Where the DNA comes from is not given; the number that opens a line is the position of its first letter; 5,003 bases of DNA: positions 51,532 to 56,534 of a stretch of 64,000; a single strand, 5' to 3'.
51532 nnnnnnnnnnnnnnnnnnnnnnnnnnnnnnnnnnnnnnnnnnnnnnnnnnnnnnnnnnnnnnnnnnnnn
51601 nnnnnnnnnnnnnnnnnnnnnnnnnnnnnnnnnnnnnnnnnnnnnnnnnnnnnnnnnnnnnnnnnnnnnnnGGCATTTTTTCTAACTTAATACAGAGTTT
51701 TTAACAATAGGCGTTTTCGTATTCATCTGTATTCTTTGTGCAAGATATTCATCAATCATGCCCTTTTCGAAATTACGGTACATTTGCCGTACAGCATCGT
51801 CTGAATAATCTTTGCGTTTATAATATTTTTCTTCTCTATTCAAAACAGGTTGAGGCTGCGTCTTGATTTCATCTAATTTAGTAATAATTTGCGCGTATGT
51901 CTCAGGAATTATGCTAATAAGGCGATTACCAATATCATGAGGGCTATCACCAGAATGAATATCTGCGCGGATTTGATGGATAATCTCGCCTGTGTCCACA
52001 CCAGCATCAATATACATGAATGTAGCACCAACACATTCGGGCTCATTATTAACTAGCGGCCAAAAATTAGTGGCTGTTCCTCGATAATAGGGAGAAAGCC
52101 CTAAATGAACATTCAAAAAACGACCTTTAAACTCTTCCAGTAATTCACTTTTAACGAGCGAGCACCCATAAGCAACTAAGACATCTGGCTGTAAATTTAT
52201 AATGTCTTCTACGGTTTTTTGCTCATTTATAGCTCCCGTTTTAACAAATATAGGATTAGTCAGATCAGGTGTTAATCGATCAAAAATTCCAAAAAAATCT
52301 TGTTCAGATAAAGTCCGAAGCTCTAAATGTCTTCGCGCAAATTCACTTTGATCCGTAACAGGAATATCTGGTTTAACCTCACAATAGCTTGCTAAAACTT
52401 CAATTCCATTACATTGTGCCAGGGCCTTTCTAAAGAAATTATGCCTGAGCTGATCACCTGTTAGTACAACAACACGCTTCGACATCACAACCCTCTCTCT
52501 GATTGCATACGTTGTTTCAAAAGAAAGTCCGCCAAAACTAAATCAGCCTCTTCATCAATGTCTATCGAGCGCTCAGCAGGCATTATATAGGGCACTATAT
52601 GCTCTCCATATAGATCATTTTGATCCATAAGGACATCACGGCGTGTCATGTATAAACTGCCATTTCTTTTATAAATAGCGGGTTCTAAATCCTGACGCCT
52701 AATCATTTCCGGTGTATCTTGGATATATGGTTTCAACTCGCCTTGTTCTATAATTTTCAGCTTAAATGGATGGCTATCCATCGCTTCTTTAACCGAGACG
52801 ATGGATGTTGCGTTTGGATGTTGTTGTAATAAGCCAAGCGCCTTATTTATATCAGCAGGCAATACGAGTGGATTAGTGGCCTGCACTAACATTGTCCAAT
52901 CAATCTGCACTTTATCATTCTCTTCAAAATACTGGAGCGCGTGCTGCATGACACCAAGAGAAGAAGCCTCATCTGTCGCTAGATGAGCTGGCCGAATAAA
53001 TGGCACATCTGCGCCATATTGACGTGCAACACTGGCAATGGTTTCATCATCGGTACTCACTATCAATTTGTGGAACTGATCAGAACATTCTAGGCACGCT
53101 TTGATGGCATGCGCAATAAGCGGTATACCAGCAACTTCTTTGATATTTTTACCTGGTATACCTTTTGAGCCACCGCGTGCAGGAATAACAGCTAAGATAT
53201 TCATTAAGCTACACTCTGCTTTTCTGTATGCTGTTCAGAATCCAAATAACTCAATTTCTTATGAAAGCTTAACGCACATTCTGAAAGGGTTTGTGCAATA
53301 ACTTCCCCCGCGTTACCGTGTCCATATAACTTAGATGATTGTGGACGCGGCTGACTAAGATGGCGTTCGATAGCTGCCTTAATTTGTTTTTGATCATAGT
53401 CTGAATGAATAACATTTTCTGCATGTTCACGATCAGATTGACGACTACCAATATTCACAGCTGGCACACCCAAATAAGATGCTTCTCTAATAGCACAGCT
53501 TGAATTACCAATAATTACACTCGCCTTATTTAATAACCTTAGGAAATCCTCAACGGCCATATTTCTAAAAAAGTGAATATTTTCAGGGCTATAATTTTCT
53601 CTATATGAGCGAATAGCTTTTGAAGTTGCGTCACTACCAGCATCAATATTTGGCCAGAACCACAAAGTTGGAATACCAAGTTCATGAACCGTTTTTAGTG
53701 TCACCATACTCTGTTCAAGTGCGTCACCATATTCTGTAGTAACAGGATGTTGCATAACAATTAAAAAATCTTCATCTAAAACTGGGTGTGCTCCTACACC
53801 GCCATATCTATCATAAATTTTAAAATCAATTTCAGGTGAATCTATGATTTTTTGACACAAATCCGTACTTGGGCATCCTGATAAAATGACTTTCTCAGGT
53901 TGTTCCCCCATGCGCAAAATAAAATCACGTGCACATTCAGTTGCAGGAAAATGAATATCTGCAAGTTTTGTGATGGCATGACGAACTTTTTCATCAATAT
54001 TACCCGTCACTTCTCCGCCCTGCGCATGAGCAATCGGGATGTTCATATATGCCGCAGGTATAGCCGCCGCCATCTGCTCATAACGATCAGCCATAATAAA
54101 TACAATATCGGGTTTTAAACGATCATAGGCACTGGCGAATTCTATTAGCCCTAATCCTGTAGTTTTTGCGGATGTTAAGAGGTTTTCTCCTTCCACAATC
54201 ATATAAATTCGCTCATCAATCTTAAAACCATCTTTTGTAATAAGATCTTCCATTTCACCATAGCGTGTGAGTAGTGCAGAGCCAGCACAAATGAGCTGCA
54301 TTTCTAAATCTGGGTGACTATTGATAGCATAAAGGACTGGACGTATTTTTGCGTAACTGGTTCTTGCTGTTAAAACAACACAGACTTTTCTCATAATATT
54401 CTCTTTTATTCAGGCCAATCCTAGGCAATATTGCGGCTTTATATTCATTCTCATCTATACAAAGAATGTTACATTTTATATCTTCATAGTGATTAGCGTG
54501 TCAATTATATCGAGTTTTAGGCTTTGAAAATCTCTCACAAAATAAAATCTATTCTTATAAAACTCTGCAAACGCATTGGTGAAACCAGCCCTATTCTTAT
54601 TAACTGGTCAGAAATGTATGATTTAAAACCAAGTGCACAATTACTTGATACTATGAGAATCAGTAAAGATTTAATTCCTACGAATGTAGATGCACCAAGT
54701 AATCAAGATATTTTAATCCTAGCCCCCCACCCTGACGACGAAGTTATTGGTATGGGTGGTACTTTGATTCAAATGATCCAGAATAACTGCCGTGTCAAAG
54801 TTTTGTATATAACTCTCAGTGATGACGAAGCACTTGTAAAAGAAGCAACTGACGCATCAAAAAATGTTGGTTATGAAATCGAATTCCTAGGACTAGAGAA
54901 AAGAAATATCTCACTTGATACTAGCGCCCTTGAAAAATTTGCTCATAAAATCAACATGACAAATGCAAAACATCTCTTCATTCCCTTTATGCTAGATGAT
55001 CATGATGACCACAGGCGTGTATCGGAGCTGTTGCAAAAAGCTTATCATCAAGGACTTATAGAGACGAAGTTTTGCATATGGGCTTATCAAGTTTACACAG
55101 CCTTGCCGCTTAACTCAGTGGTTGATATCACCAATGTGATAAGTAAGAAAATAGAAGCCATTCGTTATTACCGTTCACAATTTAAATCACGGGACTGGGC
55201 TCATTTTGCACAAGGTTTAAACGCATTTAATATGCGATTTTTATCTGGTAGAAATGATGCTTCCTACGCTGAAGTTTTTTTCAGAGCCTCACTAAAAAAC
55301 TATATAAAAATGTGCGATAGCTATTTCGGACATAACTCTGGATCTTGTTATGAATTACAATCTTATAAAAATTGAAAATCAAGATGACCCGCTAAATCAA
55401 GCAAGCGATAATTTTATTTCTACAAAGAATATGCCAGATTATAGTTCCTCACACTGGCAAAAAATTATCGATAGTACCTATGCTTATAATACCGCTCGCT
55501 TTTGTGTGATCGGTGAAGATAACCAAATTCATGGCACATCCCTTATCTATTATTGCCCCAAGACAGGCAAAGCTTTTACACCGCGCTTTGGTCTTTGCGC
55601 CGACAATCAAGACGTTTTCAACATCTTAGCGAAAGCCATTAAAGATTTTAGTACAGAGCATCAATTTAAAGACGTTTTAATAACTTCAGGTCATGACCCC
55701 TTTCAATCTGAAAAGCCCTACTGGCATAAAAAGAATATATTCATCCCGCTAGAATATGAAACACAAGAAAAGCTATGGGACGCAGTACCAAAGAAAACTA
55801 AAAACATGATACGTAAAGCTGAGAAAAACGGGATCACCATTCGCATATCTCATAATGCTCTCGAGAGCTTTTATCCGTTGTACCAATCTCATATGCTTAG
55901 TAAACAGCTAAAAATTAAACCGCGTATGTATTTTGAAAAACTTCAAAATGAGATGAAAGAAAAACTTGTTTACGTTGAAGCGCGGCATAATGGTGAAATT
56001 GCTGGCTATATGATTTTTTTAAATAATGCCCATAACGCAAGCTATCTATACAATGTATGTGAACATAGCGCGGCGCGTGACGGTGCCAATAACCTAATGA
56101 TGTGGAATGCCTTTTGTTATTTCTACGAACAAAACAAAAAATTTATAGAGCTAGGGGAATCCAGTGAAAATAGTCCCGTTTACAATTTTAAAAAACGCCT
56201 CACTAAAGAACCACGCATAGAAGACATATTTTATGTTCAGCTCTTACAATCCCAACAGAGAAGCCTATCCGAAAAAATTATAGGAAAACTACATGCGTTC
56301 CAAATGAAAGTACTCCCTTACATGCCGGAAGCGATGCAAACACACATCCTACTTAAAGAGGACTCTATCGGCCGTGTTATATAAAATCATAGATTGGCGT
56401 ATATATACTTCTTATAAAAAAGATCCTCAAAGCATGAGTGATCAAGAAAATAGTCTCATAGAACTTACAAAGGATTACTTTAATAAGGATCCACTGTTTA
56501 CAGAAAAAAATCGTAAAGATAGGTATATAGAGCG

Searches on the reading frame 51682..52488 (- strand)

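Call 30: search_protein_families(library=pfam, proteins=[window:51682-52488:-])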
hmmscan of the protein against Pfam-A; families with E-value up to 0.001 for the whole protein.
window:51682-52488:- (268 aa): 1 family
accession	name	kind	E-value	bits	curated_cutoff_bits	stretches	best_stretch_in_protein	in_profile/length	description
PF00551.24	Formyl_trans_N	-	7.6e-17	62.1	26.1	1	87-197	66-176/181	Formyl transferase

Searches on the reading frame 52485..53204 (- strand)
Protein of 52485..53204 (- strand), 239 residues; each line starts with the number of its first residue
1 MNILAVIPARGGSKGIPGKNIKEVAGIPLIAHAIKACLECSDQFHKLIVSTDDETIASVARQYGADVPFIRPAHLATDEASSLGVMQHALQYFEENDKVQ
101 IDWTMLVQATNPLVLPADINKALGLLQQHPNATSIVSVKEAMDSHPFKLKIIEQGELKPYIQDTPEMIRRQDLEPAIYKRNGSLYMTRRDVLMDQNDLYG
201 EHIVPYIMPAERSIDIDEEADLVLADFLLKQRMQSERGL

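Call 30: search_protein_families(library=pfam, proteins=[window:52485-53204:-])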
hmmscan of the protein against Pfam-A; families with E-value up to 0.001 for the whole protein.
window:52485-53204:- (239 aa): 2 families
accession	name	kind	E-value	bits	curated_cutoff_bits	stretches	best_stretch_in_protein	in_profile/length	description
PF02348.25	CTP_transf_3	-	1.1e-23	84.6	22.6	1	5-205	2-179/217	Cytidylyltransferase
PF12804.13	NTP_transf_3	-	0.00016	22.4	27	1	19-147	16-131/160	MobA-like NTP transferase domain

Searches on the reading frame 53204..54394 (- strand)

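Call 30: search_protein_families(library=pfam, proteins=[window:53204-54394:-])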
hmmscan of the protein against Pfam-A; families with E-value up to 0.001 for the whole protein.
window:53204-54394:- (396 aa): 1 family
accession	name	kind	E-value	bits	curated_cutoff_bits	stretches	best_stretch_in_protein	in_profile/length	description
PF02350.25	Epimerase_2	-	4.2e-66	223.6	30.6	1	23-370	2-346/347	UDP-N-acetylglucosamine 2-epimerase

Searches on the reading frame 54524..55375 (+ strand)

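Call 30: search_protein_families(library=pfam, proteins=[window:54524-55375:+])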
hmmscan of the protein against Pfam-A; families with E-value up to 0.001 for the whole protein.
window:54524-55375:+ (283 aa): 1 family
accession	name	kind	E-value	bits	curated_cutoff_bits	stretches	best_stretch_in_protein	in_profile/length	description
PF02585.22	PIG-L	-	1.3e-14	55.3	28.2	1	64-173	1-128/129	GlcNAc-PI de-N-acetylase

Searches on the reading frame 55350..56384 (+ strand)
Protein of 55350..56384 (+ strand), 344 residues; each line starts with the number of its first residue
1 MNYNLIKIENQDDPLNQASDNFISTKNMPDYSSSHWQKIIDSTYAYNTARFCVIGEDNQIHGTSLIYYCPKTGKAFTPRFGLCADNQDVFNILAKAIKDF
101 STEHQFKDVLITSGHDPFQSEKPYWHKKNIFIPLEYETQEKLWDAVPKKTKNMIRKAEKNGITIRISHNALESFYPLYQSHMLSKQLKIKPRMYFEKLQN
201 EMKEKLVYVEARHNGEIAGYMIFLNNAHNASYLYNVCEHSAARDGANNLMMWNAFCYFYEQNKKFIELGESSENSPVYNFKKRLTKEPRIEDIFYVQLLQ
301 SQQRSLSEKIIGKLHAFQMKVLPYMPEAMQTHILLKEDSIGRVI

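Call 31: search_protein_families(library=pfam, proteins=[window:55350-56384:+])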
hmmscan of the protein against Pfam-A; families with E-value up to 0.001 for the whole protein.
window:55350-56384:+ (344 aa): 2 families
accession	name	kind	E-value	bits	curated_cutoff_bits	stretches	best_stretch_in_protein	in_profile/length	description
PF02388.22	FemAB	-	4.1e-10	39.5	24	1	132-207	156-232/406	FemAB family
PF13480.13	Acetyltransf_6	-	4.4e-06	27.4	22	1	149-273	6-139/143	Acetyltransferase (GNAT) domain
